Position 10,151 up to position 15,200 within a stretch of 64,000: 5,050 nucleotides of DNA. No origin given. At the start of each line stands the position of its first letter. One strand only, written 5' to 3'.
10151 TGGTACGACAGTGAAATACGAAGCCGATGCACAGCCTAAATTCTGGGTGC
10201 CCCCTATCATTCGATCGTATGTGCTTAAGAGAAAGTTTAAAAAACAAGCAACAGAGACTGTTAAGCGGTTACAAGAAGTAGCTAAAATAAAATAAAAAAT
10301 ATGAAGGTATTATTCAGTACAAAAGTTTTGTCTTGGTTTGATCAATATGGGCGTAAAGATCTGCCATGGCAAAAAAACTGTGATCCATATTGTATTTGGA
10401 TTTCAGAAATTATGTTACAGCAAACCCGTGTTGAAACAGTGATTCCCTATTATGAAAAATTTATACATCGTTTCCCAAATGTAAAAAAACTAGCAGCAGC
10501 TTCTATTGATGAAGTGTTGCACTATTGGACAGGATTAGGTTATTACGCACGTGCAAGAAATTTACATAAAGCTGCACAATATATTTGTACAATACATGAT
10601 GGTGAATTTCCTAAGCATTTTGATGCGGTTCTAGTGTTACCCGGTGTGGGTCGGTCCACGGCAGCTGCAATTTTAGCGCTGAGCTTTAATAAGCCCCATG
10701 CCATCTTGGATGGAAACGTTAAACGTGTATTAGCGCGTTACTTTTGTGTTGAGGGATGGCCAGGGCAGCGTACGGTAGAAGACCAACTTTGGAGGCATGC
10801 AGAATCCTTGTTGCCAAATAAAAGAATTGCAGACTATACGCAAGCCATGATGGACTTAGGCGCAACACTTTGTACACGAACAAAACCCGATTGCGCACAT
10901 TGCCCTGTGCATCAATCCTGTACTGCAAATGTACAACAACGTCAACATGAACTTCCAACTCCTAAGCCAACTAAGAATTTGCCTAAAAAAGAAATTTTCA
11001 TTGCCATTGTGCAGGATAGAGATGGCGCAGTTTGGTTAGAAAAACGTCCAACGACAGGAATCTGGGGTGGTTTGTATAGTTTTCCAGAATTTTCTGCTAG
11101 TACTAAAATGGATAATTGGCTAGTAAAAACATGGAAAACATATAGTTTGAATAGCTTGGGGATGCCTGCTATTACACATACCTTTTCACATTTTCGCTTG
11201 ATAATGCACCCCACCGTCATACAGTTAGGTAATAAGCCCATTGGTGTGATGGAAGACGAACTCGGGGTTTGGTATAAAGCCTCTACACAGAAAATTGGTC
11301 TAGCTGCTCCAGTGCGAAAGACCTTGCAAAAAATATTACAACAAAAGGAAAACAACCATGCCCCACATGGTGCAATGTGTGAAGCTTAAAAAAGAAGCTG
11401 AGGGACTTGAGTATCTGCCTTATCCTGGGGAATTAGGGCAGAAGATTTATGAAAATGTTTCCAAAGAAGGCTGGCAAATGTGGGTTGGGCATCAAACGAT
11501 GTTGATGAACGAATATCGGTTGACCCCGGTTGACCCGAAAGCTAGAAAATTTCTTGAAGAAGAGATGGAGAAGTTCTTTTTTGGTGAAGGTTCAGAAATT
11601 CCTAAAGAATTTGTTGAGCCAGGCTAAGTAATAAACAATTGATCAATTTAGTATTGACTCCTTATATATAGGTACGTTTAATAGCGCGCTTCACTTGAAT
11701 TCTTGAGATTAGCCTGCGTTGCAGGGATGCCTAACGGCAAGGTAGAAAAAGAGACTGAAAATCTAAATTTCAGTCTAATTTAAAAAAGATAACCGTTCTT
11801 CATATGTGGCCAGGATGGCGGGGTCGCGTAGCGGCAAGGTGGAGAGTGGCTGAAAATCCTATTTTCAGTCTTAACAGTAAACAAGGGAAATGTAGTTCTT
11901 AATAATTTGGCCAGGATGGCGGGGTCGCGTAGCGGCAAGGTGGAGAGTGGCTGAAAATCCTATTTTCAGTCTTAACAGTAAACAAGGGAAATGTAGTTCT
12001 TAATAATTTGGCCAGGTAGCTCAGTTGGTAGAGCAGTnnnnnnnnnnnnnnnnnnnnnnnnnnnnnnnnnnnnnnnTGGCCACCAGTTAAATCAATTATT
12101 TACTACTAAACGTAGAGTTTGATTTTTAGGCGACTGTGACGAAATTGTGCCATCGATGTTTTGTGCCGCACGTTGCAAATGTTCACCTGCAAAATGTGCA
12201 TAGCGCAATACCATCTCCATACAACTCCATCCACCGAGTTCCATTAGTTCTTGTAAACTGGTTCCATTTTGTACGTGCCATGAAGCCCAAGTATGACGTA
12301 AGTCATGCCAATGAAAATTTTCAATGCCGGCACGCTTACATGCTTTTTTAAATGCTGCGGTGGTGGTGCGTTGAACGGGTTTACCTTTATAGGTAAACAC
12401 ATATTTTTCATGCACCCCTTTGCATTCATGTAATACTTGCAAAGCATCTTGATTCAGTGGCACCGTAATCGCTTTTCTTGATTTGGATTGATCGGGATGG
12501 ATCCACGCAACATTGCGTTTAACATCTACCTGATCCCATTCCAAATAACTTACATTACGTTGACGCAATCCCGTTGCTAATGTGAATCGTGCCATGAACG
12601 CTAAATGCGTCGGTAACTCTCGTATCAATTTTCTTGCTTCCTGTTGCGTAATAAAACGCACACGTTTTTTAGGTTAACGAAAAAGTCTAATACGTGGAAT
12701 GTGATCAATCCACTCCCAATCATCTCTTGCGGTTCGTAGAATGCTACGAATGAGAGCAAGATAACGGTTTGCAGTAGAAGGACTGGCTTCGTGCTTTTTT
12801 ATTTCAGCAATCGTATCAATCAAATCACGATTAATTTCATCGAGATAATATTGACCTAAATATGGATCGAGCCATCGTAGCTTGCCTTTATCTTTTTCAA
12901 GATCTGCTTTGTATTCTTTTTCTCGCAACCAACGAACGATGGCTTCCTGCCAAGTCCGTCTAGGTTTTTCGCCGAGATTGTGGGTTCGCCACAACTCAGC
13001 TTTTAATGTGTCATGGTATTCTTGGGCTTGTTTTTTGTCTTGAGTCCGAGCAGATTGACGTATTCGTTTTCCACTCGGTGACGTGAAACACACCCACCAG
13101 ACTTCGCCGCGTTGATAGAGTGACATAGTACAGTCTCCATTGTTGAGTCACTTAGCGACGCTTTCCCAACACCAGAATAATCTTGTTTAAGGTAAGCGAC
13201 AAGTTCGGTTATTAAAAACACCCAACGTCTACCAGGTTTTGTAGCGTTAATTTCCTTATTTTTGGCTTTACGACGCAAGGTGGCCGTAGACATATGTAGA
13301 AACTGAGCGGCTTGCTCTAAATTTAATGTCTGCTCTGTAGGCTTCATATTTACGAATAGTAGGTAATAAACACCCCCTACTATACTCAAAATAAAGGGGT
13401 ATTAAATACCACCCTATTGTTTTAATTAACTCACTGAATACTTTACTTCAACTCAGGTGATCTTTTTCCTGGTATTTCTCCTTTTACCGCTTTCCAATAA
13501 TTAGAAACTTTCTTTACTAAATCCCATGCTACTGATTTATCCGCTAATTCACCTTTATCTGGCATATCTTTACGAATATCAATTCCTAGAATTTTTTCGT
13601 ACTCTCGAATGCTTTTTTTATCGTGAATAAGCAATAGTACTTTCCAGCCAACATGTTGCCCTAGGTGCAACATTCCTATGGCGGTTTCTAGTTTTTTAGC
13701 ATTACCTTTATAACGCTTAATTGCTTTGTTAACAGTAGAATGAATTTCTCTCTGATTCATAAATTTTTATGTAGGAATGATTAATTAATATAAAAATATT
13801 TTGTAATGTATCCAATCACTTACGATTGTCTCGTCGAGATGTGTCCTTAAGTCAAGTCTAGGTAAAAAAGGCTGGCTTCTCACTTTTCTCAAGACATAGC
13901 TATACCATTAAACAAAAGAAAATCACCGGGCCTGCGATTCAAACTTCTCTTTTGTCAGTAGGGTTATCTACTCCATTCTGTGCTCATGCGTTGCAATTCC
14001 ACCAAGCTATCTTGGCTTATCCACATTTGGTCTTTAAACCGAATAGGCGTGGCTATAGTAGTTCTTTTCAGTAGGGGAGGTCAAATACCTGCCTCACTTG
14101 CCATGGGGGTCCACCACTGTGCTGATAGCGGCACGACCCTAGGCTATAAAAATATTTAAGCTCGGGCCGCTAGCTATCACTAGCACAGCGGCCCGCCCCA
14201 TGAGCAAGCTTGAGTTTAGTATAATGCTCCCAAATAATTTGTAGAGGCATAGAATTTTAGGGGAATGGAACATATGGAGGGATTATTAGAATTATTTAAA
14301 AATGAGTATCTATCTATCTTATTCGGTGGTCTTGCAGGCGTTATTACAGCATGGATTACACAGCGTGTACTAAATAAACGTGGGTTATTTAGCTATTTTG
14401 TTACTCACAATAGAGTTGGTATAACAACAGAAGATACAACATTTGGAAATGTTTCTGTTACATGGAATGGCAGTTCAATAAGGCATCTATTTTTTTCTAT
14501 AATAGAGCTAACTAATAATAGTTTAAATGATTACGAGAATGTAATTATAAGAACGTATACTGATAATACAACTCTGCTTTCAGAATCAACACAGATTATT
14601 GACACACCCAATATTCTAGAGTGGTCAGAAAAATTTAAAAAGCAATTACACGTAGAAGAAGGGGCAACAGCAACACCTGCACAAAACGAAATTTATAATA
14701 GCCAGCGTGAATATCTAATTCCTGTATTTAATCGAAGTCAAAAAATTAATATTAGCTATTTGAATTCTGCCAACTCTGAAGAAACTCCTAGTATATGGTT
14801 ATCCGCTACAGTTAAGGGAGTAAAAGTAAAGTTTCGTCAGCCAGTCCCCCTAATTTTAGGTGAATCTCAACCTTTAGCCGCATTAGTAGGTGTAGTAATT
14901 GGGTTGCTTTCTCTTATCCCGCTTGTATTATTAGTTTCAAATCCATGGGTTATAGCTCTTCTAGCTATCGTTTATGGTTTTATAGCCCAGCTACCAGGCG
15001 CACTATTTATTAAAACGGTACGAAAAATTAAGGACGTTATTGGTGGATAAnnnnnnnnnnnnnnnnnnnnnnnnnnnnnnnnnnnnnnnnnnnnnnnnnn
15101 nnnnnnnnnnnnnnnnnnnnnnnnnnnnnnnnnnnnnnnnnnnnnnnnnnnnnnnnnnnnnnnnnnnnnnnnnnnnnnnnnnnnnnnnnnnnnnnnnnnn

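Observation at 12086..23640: Composite ~11.5 kb genomic island at tRNA-Phe with attR-like 29-bp tRNA duplication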

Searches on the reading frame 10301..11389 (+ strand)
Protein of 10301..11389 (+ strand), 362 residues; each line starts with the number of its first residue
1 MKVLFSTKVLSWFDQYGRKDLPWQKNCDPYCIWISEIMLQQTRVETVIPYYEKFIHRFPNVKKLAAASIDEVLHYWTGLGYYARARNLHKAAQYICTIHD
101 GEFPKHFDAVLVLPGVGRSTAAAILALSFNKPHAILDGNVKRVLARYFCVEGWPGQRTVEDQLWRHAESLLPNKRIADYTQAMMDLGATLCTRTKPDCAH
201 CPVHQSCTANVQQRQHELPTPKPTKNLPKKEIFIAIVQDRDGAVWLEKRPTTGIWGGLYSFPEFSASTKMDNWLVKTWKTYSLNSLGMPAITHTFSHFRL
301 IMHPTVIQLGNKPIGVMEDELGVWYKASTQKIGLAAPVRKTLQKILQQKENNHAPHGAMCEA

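Call 17: find_related_loci(query=window:10301-11389:+, collection=genome_contigs, flank=10000)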
Query window:10301-11389:+ (362 aa) in genome_contigs; peptide patterns used: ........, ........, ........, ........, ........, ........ (x = any residue, [..] = any of these).
600 stretches matched a pattern (row limit reached: there are more); 594 encode a relative of the query (tblastn E <= 1e-3); the best 80 are kept; 80 distinct loci.
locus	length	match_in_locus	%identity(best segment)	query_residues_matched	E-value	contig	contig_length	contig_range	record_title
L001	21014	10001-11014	53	5-345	2e-120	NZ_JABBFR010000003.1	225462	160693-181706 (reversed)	Rosenbergiella gaditana strain S61 NODE_3_length_225462_cov_50.871234, whole genome shotgun sequence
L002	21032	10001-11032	53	2-345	4e-120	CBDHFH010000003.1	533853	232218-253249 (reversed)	MAG: Gammaproteobacteria bacterium isolate 989b8df7-e166-46e7-9088-39a086dd6265 genome assembly, contig: contig_3, whole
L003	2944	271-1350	49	5-361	2e-124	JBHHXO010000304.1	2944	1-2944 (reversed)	MAG: Thiogranum sp. isolate D_1_bin.43 NODE_27230_length_2944_cov_4.839737, whole genome shotgun sequence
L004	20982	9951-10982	52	5-347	3e-119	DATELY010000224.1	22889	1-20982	MAG TPA_asm: Steroidobacteraceae bacterium isolate SMAG_U8928 k141_1246410, whole genome shotgun sequence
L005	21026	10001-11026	52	5-345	2e-118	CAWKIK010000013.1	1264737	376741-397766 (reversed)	MAG: uncultured Gammaproteobacteria bacterium isolate MFD01721.bin.1.106 genome assembly, contig: contig_9987, whole gen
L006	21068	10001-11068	50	5-361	3e-118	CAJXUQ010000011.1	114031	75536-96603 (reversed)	MAG TPA_asm: uncultured Haliea sp. isolate SRR3933381_bin.12_MetaBAT_v2.12.1_MAG genome assembly, contig: NODE_47_length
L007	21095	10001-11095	50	5-359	4e-118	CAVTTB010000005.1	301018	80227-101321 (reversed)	MAG: uncultured Gammaproteobacteria bacterium isolate MFD09730.bin.1.81 genome assembly, contig: contig_27088, whole gen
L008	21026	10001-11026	51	5-345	4e-117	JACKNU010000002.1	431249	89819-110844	MAG: Pseudomonadales bacterium isolate HK-STAS-PROT-152 HK-STAS-PROT-152_2, whole genome shotgun sequence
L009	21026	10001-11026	52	5-345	8e-117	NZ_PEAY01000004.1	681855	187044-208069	Alteromonas facilis strain P0213 contig4, whole genome shotgun sequence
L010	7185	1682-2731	51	2-352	4e-116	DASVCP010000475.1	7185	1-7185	MAG TPA_asm: Gammaproteobacteria bacterium isolate SMAG_U2009 k141_404689, whole genome shotgun sequence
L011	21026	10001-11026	50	5-345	2e-116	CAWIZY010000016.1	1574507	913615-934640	MAG: uncultured Gammaproteobacteria bacterium isolate MFD03804.bin.1.213 genome assembly, contig: contig_4491, whole gen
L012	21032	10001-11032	52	5-350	5e-116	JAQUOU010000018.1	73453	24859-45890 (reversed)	MAG: Methylobacter sp. isolate STD1_208 NODE_678_length_73453_cov_18.709039_Sandtown_D1, whole genome shotgun sequence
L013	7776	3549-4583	51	5-348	5e-116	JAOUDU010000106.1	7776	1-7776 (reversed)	MAG: Gammaproteobacteria bacterium isolate 4_1_Jan_SF_Bin4 4_1_Jan_SF_Bin4_scaffold_4278_c1, whole genome shotgun sequen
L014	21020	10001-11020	52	5-345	2e-115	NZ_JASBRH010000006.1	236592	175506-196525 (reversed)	Pontibacterium granulatum strain A-1 scaffold_6_length=236593, whole genome shotgun sequence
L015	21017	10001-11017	52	5-342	3e-115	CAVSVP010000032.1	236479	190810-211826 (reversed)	MAG: uncultured proteobacterium isolate MFD05684.bin.1.338 genome assembly, contig: contig_55450, whole genome shotgun s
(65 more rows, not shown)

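Call 28: list_cluster_members(proteins=[window:10301-11389:+, window:11358-11627:+, window:7783-9750:+, window:15342-16130:+, window:17671-23067:+, window:23037-23381:+, window:14265-15050:+, window:16120-16680:+, window:23709-24311:-, window:25462-26136:+])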
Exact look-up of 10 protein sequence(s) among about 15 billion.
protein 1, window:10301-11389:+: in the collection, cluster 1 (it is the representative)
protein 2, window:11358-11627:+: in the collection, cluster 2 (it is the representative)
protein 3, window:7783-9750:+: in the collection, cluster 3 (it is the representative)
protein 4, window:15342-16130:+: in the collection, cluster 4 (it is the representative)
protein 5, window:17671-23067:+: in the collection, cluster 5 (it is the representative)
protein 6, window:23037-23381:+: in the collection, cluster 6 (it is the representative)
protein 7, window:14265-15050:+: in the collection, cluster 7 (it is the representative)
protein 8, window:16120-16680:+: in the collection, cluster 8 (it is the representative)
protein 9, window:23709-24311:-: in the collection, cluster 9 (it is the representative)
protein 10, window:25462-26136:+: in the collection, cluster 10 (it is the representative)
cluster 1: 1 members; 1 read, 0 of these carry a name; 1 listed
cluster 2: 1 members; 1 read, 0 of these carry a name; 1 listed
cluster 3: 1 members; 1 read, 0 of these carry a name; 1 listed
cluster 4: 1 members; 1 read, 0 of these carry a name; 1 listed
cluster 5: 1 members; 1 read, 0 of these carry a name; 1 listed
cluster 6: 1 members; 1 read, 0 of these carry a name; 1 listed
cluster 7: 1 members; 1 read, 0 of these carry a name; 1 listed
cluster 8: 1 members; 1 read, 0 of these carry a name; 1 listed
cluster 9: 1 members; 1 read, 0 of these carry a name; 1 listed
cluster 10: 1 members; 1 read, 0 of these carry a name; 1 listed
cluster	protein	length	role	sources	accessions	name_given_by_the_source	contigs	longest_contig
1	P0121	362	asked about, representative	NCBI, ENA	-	-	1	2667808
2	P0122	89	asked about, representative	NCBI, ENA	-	-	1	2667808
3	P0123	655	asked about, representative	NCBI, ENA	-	-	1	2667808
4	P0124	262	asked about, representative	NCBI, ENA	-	-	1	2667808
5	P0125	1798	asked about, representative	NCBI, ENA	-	-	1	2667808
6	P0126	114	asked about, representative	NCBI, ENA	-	-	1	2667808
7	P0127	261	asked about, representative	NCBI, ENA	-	-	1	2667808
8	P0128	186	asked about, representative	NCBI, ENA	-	-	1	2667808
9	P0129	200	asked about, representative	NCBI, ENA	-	-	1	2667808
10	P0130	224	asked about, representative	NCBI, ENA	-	-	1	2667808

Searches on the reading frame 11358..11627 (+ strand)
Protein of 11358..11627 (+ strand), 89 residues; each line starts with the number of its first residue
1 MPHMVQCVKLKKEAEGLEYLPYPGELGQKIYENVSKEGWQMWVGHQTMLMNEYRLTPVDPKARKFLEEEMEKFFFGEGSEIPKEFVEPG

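Call 11: find_encoding_contigs(protein=window:11358-11627:+, flank=10000, max_places=10)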
Protein window:11358-11627:+ (89 aa): no gene with exactly this product is on record in the collection.

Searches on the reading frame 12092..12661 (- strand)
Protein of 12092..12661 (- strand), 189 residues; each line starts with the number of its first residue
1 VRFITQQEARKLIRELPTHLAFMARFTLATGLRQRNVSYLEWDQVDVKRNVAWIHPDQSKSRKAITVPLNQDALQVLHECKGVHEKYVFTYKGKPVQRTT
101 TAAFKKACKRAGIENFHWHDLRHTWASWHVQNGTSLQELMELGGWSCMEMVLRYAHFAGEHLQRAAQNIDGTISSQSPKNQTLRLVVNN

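Call 9: search_protein_families(library=pfam, proteins=[window:12092-12661:-], max_evalue=0.01)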
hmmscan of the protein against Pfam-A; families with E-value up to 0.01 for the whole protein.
window:12092-12661:- (189 aa): 1 family
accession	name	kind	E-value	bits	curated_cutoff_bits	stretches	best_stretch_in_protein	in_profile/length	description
PF00589.27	Phage_integrase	-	2.1e-33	116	27.1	1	3-158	2-169/172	Phage integrase family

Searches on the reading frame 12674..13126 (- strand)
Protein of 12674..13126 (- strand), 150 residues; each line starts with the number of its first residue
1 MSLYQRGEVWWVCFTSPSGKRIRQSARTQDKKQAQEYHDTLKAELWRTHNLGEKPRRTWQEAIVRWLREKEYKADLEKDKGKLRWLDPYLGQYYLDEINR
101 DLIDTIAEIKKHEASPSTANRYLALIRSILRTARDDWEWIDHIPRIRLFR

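Call 9: search_protein_families(library=pfam, proteins=[window:12674-13126:-], max_evalue=0.01)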
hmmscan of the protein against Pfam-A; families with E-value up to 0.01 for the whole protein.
window:12674-13126:- (150 aa): 1 family
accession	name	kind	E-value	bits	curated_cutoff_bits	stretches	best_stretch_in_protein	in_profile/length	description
PF22022.2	Phage_int_M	-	0.0064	17.1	27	0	84-133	30-79/96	Phage integrase central domain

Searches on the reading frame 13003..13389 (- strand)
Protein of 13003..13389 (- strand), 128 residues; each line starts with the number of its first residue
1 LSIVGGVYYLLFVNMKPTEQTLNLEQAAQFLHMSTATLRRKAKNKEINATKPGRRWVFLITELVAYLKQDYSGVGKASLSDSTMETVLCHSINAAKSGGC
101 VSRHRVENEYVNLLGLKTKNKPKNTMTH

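Call 9: search_protein_families(library=pfam, proteins=[window:13003-13389:-], max_evalue=0.01)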
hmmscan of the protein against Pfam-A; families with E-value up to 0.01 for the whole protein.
window:13003-13389:- (128 aa): 2 families
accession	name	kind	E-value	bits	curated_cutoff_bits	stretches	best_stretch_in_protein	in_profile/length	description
PF12728.13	HTH_17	-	2.5e-10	40.9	27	1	22-69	2-49/51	Helix-turn-helix domain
PF20432.4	Xre-like-HTH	-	0.0021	18.7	25.8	1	22-48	24-51/63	Antitoxin Xre-like helix-turn-helix domain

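Call 42: search_protein_families(library=ncbifam, proteins=[window:13003-13389:-], max_evalue=0.01)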
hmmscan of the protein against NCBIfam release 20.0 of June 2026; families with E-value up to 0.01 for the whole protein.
window:13003-13389:- (128 aa): 1 family
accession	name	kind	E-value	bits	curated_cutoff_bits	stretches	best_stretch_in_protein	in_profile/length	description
TIGR01764.1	excise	domain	1.1e-06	28.8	28.8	1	24-69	4-49/49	excisionase family DNA-binding protein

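Call 44: search_protein_families(library=phrogs, proteins=[window:13003-13389:-], max_evalue=0.001)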
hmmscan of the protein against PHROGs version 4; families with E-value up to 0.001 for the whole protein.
window:13003-13389:- (128 aa): 5 families
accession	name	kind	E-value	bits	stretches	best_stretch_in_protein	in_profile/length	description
phrog_2907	-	integration and excision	2.4e-15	58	1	19-127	4-116/117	excisionase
phrog_15534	-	DNA, RNA and nucleotide metabolism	3.5e-05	25.3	0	14-70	36-91/93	HTH DNA binding protein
phrog_66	-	integration and excision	4.6e-05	24.3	1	17-70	89-143/412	excisionase and transcriptional regulator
phrog_25665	-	integration and excision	0.00038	21.6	1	21-72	25-76/93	excisionase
phrog_1840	-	integration and excision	0.00073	21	1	21-62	6-48/90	excisionase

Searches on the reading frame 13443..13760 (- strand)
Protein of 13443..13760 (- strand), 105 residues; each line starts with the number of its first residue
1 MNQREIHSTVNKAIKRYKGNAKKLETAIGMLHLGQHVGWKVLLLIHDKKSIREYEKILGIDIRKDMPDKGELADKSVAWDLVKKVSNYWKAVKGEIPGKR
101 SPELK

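Call 9: search_protein_families(library=pfam, proteins=[window:13443-13760:-], max_evalue=0.01)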
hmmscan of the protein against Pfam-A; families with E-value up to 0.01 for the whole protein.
window:13443-13760:- (105 aa): 0 families

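Call 41: search_protein_families(library=padloc, proteins=[window:13443-13760:-], max_evalue=0.1)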
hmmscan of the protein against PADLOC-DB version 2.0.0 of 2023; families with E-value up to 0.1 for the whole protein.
window:13443-13760:- (105 aa): 0 families

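Call 42: search_protein_families(library=ncbifam, proteins=[window:13443-13760:-], max_evalue=0.01)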
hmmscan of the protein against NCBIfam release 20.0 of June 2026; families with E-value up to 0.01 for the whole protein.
window:13443-13760:- (105 aa): 0 families

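Call 43: search_protein_families(library=pfam, proteins=[window:13443-13760:-], max_evalue=1)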
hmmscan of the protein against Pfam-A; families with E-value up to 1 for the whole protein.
window:13443-13760:- (105 aa): 1 family
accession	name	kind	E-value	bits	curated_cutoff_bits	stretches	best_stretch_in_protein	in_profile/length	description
PF15704.10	Mt_ATP_synt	-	0.055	13.8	27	1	10-59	45-94/188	Mitochondrial ATP synthase subunit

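Call 44: search_protein_families(library=phrogs, proteins=[window:13443-13760:-], max_evalue=0.001)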
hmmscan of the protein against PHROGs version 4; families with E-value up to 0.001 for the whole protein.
window:13443-13760:- (105 aa): 0 families

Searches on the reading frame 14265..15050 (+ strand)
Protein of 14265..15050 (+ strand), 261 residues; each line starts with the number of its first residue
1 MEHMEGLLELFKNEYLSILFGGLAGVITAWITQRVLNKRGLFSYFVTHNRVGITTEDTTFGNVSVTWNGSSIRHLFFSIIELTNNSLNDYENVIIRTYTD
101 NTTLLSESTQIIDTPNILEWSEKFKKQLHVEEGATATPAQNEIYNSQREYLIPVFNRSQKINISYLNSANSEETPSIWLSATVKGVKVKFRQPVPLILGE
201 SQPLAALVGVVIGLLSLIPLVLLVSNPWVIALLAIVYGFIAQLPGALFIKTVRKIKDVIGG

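Call 9: search_protein_families(library=pfam, proteins=[window:14265-15050:+], max_evalue=0.01)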
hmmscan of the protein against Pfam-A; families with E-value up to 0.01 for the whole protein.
window:14265-15050:+ (261 aa): 0 families

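Call 41: search_protein_families(library=padloc, proteins=[window:14265-15050:+], max_evalue=0.1)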
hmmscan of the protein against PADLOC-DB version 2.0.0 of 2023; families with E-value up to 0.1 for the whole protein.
window:14265-15050:+ (261 aa): 0 families

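Call 42: search_protein_families(library=ncbifam, proteins=[window:14265-15050:+], max_evalue=0.01)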
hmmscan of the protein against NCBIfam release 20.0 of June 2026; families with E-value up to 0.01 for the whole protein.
window:14265-15050:+ (261 aa): 0 families

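Call 43: search_protein_families(library=pfam, proteins=[window:14265-15050:+], max_evalue=1)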
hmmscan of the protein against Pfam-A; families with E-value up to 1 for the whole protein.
window:14265-15050:+ (261 aa): 3 families
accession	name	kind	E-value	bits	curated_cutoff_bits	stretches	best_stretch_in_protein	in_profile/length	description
PF02653.21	BPD_transp_2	-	0.013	15.1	26.8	1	202-240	59-97/269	Branched-chain amino acid transport system / permease component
PF03899.21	ATP-synt_I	-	0.088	13.7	25.1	0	14-37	25-48/99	ATP synthase I chain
PF13515.12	FUSC_2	-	0.49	11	25.6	1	206-242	39-75/126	Fusaric acid resistance protein-like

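Call 44: search_protein_families(library=phrogs, proteins=[window:14265-15050:+], max_evalue=0.001)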
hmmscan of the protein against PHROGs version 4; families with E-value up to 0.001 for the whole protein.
window:14265-15050:+ (261 aa): 0 families
